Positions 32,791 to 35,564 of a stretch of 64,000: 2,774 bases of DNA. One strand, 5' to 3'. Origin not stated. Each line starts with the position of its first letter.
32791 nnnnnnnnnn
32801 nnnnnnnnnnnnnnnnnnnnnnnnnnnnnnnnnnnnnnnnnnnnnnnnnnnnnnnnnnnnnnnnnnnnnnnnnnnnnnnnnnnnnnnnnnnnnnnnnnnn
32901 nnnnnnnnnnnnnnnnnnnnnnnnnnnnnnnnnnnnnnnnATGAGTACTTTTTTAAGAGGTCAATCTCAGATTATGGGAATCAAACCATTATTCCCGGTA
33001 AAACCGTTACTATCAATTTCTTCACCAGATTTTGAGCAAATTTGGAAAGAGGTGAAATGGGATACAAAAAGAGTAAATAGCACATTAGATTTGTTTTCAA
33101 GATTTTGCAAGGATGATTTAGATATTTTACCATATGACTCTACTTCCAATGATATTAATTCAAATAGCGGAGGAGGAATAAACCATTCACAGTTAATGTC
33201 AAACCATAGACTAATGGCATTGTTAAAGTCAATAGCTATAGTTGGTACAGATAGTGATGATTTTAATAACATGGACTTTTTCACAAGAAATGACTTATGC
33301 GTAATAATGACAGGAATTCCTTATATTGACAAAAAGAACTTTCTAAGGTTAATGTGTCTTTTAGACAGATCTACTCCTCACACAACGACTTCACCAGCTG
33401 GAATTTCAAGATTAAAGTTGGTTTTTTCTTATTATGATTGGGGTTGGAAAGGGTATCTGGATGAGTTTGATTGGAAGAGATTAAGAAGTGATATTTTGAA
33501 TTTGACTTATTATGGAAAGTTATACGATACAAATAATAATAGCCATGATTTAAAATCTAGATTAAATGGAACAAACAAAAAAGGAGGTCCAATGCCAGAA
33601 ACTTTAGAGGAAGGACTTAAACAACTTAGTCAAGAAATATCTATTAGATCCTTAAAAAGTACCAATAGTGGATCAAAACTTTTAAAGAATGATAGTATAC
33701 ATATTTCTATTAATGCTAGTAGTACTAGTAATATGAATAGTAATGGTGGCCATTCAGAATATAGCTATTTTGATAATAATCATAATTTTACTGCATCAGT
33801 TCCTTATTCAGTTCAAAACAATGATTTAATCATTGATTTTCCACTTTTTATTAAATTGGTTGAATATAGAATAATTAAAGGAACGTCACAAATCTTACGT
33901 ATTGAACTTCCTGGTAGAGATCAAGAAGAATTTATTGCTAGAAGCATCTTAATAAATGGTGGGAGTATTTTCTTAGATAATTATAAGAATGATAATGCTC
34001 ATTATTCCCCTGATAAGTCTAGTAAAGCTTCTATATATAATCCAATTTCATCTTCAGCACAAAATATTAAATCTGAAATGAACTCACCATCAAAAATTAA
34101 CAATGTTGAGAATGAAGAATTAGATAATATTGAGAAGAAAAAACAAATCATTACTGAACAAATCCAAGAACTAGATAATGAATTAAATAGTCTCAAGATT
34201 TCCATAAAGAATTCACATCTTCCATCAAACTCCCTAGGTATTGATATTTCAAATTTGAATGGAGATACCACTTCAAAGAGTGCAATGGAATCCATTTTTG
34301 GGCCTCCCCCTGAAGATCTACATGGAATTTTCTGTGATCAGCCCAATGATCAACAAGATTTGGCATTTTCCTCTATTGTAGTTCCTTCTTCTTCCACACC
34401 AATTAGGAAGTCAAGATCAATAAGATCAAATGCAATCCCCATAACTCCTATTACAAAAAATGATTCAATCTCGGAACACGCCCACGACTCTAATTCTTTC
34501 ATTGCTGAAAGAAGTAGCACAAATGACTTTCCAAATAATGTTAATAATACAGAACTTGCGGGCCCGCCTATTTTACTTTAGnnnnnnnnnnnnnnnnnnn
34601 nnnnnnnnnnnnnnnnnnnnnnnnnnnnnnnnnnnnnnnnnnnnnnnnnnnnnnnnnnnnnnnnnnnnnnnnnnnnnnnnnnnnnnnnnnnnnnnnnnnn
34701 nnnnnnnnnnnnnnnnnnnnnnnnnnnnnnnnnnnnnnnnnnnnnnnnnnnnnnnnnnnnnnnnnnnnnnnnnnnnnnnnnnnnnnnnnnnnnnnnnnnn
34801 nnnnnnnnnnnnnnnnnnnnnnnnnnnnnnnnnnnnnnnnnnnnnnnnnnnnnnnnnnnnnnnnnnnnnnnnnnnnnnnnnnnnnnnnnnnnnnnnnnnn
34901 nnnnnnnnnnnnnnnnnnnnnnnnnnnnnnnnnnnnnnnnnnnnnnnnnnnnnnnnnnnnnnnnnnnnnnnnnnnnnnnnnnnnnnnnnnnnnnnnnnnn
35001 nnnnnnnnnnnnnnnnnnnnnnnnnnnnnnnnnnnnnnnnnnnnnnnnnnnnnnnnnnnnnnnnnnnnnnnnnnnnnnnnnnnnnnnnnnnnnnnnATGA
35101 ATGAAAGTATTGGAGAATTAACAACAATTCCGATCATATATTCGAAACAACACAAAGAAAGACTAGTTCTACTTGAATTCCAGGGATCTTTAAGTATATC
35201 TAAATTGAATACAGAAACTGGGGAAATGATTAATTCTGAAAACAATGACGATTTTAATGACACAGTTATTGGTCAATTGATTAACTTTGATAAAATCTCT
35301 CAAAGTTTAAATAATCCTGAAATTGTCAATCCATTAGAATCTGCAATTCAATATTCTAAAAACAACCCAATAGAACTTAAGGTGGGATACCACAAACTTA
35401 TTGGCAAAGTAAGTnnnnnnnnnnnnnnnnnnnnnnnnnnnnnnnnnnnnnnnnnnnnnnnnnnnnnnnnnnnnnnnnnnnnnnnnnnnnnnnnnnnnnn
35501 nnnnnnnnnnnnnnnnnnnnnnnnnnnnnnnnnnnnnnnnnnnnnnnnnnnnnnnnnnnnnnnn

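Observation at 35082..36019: Two-exon CTF8 gene whose stop codon directly abuts the stop of a convergent Cys-rich zinc-finger gene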

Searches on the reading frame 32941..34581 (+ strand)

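Call 4: search_protein_families(library=pfam, proteins=[window:32941-34581:+], max_evalue=1)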
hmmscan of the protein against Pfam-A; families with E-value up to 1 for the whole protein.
window:32941-34581:+ (546 aa): 7 families
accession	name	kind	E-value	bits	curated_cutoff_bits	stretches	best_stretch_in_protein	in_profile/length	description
PF06160.17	EzrA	-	0.00082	18.2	39.6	1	347-431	355-439/557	Septation ring formation regulator, EzrA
PF23274.1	DUF7077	-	0.065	13.5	27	1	237-300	39-100/122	Domain of unknown function (DUF7077)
PF12269.13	CpG_bind_C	-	0.074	13.2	26.3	1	374-425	11-62/236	CpG binding protein C-terminal domain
PF00769.24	ERM_C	-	0.11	13.4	23.4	0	388-426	3-40/77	Ezrin/radixin/moesin family C terminal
PF23831.1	DUF7201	-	0.11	12.6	27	1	368-416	28-76/142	Coiled-coil region of unknown function (DUF7201)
PF11932.13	DUF3450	-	0.15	11.7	32.6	1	370-449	15-94/241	Protein of unknown function (DUF3450)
PF17015.10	DUF5094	-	0.49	10.9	33.2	0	363-443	37-110/178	Domain of unknown function (DUF5094)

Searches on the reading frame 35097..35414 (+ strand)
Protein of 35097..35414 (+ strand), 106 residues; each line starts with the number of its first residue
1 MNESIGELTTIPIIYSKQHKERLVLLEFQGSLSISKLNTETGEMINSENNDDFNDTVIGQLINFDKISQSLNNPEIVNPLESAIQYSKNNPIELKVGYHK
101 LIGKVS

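Call 8: list_cluster_members(proteins=[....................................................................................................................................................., window:35097-35414:+, window:35642-36007:-, P0003, P0011])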
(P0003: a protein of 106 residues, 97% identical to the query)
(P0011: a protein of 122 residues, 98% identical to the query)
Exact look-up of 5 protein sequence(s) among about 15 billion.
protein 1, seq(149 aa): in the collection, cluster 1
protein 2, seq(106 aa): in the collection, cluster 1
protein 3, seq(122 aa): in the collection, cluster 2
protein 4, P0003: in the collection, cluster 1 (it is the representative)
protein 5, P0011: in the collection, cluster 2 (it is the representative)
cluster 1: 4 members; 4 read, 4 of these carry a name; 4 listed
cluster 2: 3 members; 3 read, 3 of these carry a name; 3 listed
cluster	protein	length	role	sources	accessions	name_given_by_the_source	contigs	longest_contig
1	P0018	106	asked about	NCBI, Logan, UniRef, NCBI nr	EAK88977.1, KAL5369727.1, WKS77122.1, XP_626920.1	hypothetical protein [Cryptosporidium parvum Iowa II] | Uncharacterized protein n=1 Tax=Cryptosporidium parvum (strain Iowa II) TaxID=353152 ...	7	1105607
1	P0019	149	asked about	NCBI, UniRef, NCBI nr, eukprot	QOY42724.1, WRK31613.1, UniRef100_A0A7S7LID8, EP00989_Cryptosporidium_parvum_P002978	Uncharacterized protein cpbgf_3003720 [Cryptosporidium parvum] | Uncharacterized protein n=1 Tax=Cryptosporidium parvum TaxID=5807 RepID=A0A7S7LID8_CRYPV | Uncharacterized protein CPATCC_0034730 [Cryptosporidium parvum]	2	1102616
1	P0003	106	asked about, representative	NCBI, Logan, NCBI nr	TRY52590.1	Uncharacterized protein CTYZ_00003097 [Cryptosporidium tyzzeri]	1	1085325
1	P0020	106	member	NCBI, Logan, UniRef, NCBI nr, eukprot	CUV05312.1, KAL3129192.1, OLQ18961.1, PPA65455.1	unnamed protein product [Cryptosporidium hominis] | Uncharacterized protein n=1 Tax=Cryptosporidium hominis TaxID=237895 ... | hypothetical protein ChTU502y2012_416g0055 [Cryptosporidium hominis]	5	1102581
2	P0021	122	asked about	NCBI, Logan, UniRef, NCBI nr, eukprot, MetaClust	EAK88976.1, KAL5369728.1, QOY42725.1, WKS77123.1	hypothetical protein [Cryptosporidium parvum Iowa II] | Uncharacterized protein n=2 Tax=Cryptosporidium parvum TaxID=5807 RepID=Q5CU93_CRYPI | QOY42725.1 hypothetical protein CPATCC_001397 [Cryptosporidium parvum]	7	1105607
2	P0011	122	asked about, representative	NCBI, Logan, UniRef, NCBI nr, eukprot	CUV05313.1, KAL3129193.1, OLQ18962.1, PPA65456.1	unnamed protein product [Cryptosporidium hominis] | Cd27 binding protein (Siva) n=1 Tax=Cryptosporidium hominis TaxID=237895 ... | hypothetical protein ChTU502y2012_416g0060 [Cryptosporidium hominis]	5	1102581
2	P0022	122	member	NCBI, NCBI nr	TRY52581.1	Cd27 binding protein (Siva) [Cryptosporidium tyzzeri]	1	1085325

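Call 10: find_encoding_contigs(protein=P0019, flank=4000, max_places=3)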
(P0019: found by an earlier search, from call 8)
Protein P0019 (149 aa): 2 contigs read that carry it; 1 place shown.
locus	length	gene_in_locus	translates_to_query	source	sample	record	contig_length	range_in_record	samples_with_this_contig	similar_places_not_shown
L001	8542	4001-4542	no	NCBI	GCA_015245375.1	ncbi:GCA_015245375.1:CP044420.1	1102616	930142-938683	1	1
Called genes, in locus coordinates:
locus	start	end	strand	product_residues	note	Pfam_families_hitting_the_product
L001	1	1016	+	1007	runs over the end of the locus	-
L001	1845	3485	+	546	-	-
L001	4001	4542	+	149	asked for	PF09696:Ctf8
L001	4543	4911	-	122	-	PF05458:Siva (weak)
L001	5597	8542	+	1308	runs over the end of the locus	PF00403:HMA (faint), PF00122:E1-E2_ATPase, PF00702:Hydrolase (faint)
